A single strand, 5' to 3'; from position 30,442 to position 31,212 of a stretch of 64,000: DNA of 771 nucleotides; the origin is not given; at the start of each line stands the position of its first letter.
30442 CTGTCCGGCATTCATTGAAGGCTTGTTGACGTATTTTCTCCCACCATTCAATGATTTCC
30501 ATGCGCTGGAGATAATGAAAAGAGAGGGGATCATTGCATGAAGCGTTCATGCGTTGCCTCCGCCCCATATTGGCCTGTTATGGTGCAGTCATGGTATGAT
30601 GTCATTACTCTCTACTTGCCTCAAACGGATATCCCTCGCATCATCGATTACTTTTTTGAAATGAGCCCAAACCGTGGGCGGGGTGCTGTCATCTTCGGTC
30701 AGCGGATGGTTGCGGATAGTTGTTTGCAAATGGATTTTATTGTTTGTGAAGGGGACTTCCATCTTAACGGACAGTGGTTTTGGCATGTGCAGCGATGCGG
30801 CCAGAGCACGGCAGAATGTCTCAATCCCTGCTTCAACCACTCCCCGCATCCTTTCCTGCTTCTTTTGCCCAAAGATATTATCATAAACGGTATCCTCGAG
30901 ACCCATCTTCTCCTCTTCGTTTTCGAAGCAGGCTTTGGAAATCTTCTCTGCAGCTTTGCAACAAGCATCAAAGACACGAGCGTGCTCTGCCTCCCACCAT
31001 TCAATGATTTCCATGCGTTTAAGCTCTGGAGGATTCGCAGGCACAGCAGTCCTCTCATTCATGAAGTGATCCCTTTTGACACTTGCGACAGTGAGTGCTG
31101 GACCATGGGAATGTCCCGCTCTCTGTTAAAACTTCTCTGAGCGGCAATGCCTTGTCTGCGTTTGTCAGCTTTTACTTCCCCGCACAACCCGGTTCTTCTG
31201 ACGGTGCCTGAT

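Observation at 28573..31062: AT-rich operon of uncharacterised membrane/soluble paralogues, knocked out twice by MITEs - candidate novel membrane-acting module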

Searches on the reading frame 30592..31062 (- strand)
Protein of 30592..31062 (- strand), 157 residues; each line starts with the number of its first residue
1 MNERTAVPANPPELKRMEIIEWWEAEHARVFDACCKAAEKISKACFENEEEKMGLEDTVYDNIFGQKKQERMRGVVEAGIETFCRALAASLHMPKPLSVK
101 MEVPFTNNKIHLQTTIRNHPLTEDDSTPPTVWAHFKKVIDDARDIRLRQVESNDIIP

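Call 7: search_protein_families(library=pfam, max_evalue=1, proteins=[window:30592-31062:-])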
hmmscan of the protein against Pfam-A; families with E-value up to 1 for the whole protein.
seq(157 aa): 2 families
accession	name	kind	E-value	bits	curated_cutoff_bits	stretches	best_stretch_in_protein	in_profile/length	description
PF17285.8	PRMT5_TIM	-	0.019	14.7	30.2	1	78-142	95-159/252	PRMT5 TIM barrel domain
PF03312.20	DUF272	-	0.1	13.4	25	1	95-145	45-96/124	Protein of unknown function (DUF272)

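Call 8: search_protein_families(library=padloc, max_evalue=1, proteins=[window:30592-31062:-])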
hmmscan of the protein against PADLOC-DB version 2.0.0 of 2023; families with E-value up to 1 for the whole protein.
seq(157 aa): 1 family
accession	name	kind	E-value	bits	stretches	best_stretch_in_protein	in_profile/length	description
PDLC00256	LmuB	-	0.035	10.8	1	27-96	376-440/563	AAA ATPase domain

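Call 9: search_protein_families(library=ncbifam, max_evalue=1, proteins=[window:30592-31062:-])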
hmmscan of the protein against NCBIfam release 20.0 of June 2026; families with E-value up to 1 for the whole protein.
seq(157 aa): 0 families

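Call 90: search_protein_families(library=phrogs, max_evalue=0.01, proteins=[window:30592-31062:-])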
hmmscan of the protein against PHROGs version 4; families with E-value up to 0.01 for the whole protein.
seq(157 aa): 0 families
